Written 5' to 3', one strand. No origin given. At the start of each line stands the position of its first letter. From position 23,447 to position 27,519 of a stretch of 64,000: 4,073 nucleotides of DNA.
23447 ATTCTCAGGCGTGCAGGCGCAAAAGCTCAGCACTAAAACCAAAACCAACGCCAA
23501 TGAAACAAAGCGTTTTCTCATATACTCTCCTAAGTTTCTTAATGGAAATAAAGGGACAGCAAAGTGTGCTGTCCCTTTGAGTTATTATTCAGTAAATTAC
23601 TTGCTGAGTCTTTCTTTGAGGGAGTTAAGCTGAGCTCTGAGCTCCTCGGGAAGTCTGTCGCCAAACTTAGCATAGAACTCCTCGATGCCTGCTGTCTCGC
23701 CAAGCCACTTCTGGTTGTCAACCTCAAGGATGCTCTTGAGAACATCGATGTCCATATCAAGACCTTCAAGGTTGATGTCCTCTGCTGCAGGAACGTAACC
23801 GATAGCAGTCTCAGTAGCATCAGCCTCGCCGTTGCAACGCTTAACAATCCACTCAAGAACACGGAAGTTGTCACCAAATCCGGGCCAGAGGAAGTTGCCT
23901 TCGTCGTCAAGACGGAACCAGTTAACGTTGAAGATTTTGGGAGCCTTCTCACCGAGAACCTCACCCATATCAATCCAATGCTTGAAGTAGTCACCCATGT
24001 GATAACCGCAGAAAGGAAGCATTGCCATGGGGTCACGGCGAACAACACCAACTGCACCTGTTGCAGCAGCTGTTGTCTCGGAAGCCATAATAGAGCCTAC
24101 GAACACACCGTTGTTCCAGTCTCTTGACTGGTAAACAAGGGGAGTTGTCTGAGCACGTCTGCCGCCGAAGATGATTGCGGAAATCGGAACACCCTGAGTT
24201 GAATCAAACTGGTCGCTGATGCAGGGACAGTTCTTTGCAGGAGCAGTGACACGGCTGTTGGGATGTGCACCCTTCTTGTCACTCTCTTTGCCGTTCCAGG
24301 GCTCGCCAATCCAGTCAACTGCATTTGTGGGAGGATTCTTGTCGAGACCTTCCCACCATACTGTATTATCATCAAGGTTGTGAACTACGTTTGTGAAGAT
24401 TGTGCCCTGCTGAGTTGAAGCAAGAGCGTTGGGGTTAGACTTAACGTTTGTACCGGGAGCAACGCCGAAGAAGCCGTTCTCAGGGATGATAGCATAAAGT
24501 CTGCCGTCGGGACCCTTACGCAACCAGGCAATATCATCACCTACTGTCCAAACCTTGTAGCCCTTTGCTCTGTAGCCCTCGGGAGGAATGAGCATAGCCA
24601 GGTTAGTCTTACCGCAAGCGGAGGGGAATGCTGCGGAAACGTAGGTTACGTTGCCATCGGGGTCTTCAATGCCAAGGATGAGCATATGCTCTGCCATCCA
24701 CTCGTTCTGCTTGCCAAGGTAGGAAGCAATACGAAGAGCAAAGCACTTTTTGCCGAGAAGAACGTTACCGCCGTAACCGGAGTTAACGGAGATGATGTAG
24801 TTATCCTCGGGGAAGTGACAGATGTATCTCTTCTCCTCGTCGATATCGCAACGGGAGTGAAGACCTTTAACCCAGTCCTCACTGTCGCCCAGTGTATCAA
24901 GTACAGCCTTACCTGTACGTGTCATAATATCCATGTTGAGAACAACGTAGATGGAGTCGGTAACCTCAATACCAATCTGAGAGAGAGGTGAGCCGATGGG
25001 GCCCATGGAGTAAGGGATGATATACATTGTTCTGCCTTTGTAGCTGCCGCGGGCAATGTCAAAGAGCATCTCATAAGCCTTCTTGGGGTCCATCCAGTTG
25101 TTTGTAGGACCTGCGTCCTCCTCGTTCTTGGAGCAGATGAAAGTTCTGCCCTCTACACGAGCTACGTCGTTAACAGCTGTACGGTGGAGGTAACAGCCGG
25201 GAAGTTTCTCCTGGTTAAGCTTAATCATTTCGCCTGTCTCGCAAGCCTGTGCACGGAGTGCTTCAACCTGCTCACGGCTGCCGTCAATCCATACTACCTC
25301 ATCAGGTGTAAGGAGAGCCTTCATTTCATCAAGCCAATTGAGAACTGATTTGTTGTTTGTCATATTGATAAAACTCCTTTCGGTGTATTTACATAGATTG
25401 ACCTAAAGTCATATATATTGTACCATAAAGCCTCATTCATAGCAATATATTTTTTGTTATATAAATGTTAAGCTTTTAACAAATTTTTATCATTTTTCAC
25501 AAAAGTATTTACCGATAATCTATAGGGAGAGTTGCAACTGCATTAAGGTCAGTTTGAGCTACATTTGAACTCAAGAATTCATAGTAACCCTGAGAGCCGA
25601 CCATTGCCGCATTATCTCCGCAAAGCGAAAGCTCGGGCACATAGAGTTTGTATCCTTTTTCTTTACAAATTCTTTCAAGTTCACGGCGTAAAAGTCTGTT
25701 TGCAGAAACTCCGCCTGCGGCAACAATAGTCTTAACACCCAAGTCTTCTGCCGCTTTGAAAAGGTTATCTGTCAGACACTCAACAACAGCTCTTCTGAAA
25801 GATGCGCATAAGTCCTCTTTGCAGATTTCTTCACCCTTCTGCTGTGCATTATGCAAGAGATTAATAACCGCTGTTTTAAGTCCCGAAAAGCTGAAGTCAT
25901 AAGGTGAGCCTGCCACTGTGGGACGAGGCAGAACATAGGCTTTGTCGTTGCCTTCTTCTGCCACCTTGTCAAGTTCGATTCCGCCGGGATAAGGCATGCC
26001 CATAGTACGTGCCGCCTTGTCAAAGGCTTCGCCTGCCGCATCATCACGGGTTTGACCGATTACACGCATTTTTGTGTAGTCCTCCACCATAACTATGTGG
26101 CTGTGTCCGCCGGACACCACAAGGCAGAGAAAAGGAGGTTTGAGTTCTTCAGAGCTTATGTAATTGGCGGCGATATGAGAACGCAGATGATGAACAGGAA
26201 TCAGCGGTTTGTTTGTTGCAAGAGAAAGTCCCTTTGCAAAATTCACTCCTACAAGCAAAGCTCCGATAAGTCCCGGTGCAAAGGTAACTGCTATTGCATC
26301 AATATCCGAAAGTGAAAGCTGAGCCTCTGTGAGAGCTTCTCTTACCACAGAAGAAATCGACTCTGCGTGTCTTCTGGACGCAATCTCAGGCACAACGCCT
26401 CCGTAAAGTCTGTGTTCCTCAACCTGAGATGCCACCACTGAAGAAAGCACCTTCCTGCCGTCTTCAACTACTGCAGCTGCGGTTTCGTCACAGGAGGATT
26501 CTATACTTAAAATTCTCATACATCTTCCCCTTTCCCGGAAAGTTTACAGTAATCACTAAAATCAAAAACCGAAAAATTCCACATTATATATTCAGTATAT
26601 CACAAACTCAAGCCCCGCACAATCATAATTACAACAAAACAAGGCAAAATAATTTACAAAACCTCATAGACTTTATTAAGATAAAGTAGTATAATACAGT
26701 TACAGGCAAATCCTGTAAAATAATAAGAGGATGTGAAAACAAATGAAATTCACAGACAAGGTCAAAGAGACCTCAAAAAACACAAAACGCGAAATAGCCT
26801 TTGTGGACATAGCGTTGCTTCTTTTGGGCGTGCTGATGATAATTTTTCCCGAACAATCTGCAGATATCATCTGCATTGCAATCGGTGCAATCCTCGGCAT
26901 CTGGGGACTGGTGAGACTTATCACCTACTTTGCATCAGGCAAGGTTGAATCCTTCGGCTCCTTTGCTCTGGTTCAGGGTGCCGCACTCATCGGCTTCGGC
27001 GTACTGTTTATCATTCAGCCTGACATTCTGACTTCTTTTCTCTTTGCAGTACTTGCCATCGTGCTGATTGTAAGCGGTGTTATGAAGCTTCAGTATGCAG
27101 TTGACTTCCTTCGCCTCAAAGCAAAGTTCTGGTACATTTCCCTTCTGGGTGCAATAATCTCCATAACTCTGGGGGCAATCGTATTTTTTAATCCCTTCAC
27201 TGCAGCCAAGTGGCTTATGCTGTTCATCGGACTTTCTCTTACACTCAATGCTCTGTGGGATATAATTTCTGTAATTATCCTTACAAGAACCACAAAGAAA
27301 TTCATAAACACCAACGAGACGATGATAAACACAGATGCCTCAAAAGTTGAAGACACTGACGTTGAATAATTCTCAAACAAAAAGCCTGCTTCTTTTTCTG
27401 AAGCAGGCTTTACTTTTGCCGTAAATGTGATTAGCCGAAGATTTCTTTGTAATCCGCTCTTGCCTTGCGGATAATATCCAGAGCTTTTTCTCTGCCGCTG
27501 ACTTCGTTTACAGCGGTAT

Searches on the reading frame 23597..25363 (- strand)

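Call 48: search_protein_families(library=pfam, proteins=[window:23597-25363:-], max_evalue=0.00001)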
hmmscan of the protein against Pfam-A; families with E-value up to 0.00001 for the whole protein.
window:23597-25363:- (588 aa): 2 families
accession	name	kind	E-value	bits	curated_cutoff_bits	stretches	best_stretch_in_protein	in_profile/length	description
PF00821.23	PEPCK_GTP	-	9.3e-162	538.3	23.8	1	222-585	1-357/357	Phosphoenolpyruvate carboxykinase C-terminal P-loop domain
PF17297.7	PEPCK_N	-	4e-87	291.9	23.8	1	9-217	1-217/218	Phosphoenolpyruvate carboxykinase N-terminal domain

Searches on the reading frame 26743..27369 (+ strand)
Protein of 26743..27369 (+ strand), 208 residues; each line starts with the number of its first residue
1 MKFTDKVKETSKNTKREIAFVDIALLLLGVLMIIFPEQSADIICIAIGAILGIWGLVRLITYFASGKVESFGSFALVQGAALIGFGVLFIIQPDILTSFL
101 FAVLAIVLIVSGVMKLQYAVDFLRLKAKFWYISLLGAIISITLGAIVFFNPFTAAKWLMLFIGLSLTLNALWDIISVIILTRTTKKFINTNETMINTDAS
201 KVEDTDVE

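Call 48: search_protein_families(library=pfam, proteins=[window:26743-27369:+], max_evalue=0.00001)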
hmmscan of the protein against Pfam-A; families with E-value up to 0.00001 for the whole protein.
window:26743-27369:+ (208 aa): 1 family
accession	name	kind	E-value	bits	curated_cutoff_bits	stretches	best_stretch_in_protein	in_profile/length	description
PF03729.18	DUF308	-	1.5e-18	67.2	25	2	23-90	4-72/73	Short repeat of unknown function (DUF308)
